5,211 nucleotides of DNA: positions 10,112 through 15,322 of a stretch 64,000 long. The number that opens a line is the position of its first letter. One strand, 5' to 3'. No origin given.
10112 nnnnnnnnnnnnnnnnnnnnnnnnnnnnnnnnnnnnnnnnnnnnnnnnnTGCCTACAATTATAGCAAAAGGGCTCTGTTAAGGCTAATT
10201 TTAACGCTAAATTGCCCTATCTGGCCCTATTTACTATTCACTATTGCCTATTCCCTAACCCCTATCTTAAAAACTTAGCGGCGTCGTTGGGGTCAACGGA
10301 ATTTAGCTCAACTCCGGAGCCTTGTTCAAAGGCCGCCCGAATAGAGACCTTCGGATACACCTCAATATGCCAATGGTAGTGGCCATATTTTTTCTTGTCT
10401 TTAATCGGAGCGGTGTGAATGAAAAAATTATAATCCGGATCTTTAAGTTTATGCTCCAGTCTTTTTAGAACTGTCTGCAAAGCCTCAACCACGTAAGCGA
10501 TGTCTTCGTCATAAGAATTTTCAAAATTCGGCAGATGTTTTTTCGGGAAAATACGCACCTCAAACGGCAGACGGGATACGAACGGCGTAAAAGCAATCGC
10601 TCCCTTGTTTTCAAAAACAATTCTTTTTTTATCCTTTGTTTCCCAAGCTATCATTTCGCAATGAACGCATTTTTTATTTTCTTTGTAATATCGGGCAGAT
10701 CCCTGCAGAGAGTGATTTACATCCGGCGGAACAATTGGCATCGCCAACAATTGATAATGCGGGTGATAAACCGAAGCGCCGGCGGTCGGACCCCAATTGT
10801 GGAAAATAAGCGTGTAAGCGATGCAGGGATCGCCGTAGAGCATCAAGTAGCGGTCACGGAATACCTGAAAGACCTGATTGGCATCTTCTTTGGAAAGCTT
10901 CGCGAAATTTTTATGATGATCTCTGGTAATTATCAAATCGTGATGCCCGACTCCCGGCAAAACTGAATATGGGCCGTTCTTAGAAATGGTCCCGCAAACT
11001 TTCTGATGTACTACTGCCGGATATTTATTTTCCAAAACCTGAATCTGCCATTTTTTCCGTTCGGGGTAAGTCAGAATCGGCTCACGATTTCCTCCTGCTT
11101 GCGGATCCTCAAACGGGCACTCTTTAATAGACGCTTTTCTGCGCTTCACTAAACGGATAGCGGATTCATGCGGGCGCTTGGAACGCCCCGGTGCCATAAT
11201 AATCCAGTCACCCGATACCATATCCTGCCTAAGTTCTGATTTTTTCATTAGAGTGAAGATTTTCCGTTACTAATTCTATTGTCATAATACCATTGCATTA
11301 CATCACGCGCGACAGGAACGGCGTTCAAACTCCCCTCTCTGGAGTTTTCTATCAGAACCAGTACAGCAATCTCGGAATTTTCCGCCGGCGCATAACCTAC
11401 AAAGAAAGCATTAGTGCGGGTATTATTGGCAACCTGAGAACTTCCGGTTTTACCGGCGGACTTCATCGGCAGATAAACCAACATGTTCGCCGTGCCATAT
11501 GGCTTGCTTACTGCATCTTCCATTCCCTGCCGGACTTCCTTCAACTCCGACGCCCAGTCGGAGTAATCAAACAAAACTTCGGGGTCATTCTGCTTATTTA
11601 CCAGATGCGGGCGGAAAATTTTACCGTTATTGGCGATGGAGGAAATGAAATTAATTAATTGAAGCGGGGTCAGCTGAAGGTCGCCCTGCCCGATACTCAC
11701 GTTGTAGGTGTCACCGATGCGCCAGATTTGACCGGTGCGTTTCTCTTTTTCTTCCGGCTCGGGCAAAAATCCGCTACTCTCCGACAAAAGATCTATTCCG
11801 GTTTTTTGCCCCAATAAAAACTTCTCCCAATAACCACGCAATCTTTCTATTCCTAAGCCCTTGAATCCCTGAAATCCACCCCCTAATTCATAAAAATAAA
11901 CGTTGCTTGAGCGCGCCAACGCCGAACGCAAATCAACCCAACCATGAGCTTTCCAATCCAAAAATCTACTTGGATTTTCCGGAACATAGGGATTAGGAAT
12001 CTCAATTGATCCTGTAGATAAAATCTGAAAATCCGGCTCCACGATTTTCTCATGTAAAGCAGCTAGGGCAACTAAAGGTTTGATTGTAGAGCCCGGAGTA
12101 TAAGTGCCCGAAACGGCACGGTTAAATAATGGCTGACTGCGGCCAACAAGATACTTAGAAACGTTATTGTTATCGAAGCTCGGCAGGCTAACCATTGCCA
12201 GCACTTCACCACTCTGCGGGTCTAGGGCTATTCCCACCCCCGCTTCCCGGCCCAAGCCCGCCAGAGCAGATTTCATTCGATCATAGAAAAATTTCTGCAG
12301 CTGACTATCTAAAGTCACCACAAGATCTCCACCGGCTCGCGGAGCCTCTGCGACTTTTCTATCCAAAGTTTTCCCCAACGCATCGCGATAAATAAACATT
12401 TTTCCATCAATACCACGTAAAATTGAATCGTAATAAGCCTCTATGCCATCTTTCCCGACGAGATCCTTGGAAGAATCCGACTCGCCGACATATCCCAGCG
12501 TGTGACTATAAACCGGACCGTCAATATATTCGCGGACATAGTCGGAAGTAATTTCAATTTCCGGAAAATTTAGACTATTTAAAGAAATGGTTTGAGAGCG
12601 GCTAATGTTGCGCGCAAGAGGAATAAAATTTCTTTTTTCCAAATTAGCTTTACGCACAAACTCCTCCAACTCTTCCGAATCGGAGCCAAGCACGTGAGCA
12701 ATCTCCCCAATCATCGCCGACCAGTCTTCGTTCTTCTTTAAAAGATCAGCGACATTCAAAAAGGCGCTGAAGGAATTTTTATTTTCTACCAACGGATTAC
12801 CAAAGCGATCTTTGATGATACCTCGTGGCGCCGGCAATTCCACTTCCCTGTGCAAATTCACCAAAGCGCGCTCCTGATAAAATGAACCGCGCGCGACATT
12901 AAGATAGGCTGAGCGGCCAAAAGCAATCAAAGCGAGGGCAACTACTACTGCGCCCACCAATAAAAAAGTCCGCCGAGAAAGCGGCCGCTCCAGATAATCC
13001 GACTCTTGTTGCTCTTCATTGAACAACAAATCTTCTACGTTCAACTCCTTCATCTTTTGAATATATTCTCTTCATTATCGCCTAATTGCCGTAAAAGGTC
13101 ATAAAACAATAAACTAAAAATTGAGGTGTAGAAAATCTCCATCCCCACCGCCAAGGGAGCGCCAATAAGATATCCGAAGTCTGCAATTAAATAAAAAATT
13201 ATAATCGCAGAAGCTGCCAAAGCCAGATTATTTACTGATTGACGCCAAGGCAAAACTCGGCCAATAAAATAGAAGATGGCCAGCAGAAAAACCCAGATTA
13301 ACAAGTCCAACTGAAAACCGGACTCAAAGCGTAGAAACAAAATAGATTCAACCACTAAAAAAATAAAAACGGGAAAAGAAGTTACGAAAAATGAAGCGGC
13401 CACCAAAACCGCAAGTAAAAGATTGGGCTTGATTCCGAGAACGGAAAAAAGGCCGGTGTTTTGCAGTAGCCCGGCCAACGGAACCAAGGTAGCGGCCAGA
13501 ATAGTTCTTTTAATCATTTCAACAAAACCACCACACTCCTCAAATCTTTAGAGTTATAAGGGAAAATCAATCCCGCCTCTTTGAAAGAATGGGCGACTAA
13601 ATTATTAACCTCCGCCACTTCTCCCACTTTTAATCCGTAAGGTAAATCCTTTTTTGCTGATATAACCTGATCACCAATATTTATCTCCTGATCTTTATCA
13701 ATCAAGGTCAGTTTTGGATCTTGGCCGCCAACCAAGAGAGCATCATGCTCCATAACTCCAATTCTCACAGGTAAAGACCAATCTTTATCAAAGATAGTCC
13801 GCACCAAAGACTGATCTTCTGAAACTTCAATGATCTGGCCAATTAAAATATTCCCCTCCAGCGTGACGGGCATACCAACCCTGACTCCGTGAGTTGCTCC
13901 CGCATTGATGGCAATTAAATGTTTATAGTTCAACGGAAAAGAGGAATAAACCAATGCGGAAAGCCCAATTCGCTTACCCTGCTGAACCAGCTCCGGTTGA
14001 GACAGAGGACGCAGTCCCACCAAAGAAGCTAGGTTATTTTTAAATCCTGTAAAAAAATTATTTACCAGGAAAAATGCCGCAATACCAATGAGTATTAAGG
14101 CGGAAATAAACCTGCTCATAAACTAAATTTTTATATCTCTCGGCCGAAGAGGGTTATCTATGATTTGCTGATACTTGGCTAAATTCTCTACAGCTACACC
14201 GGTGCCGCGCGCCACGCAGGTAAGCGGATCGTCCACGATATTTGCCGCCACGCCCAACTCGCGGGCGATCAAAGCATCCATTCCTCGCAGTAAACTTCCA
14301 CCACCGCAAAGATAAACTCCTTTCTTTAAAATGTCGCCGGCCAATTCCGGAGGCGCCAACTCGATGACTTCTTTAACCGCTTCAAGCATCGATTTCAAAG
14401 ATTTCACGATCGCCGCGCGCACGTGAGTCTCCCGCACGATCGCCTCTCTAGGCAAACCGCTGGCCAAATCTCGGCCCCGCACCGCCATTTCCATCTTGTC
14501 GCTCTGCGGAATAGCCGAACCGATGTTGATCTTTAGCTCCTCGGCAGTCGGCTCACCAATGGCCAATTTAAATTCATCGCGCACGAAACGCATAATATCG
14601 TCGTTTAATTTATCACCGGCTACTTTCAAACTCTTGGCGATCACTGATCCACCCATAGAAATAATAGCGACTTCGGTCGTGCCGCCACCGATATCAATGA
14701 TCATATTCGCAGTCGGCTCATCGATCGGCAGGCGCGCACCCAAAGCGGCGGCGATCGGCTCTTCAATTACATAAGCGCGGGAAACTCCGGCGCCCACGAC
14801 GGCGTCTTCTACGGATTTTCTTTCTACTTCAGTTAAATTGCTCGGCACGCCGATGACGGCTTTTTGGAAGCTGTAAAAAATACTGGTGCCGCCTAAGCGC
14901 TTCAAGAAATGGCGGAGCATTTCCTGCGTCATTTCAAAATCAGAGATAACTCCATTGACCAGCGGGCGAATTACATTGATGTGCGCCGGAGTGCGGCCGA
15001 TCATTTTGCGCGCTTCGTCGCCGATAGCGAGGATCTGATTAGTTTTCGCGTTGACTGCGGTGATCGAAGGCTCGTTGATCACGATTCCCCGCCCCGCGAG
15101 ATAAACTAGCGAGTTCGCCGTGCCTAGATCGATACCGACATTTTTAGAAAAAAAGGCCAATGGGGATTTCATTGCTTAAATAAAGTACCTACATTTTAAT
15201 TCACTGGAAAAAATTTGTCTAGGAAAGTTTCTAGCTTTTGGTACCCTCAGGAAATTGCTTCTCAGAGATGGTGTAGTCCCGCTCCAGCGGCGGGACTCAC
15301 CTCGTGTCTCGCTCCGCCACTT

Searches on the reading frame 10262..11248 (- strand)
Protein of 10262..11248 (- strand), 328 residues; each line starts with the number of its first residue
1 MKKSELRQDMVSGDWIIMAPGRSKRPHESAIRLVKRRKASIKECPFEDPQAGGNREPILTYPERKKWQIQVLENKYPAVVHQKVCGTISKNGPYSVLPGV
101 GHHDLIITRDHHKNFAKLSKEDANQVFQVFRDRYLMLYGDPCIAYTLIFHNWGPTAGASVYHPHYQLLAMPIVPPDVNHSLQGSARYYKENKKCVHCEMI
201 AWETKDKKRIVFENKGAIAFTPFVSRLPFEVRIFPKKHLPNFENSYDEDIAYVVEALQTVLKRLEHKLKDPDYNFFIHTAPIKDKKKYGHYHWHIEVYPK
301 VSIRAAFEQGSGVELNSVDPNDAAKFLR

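Call 76: search_protein_families(library=pfam, proteins=[window:10262-11248:-], max_evalue=0.001)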
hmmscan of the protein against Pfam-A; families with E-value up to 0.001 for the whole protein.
window:10262-11248:- (328 aa): 7 families
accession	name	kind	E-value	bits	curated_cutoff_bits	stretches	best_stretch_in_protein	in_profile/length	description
PF01087.27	GalP_UDP_transf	-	1.6e-11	45.4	22.1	1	4-174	12-184/184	Galactose-1-phosphate uridyl transferase, N-terminal domain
PF16268.10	DUF4921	-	1.9e-11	44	28.5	1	101-322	168-388/425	Domain of unknown function (DUF4921)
PF01230.28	HIT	-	9.3e-11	42.7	21.5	1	206-295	4-92/98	HIT domain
PF02744.22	GalP_UDP_tr_C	-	1.8e-08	34.7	29.2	1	185-297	6-119/165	Galactose-1-phosphate uridyl transferase, C-terminal domain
PF19327.4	Ap4A_phos_N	-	1.6e-06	28.2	23.1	1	100-176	101-166/177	Ap4A phosphorylase N-terminal domain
PF11969.13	DcpS_C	-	6.8e-06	27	24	1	193-295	1-99/114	Scavenger mRNA decapping enzyme C-term binding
PF16285.10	DUF4931_N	-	3.4e-05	24.4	24.1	1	94-170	45-121/124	Domain of unknown function (DUF4931) N-terminal domain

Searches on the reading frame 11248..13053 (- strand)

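Call 76: search_protein_families(library=pfam, proteins=[window:11248-13053:-], max_evalue=0.001)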
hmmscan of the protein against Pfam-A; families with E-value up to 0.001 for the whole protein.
window:11248-13053:- (601 aa): 3 families
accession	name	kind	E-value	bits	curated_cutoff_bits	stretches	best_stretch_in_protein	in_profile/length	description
PF00905.27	Transpeptidase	-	2.5e-59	201.4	22.1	1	274-587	3-299/299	Penicillin binding protein transpeptidase domain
PF03717.20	PBP_dimer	-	3.8e-31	109.3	24.4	1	73-232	2-178/180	Penicillin-binding Protein dimerisation domain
PF21922.1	PBP_dimer_2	-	9.1e-06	26.3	27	1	170-222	21-67/83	Penicillin binding protein A dimerisation domain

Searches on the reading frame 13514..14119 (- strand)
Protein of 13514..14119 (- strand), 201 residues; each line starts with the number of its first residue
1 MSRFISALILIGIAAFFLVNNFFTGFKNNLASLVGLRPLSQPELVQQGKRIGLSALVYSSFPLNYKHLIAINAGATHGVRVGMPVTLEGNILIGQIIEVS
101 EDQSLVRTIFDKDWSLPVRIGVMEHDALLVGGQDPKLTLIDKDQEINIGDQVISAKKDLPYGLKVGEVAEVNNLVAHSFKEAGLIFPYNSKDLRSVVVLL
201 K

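Call 76: search_protein_families(library=pfam, proteins=[window:13514-14119:-], max_evalue=0.001)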
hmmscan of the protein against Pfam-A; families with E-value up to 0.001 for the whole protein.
window:13514-14119:- (201 aa): 1 family
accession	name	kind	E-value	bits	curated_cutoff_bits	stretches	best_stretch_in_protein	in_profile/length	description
PF04085.20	MreC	-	2e-23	83.2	28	1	62-199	6-146/147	Rod shape-determining protein MreC, barrel core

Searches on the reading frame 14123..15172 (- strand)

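Call 76: search_protein_families(library=pfam, proteins=[window:14123-15172:-], max_evalue=0.001)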
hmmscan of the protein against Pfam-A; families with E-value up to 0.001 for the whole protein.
window:14123-15172:- (349 aa): 5 families
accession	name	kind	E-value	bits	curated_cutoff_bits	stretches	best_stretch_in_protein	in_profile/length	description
PF06723.19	MreB_Mbl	-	9.2e-128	426.1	27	1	10-335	2-326/327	MreB/Mbl protein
PF00012.26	HSP70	-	8.9e-13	47.7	20.6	1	101-203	132-240/599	Hsp70 protein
PF14450.12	FtsA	-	6.1e-11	43.2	31.8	1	158-312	2-109/127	Cell division protein FtsA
PF00022.25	Actin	-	1.8e-09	37.1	27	1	36-200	32-190/410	Actin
PF11104.14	PilM_2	-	7.2e-06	25.6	27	0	286-331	278-322/340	Type IV pilus assembly protein PilM;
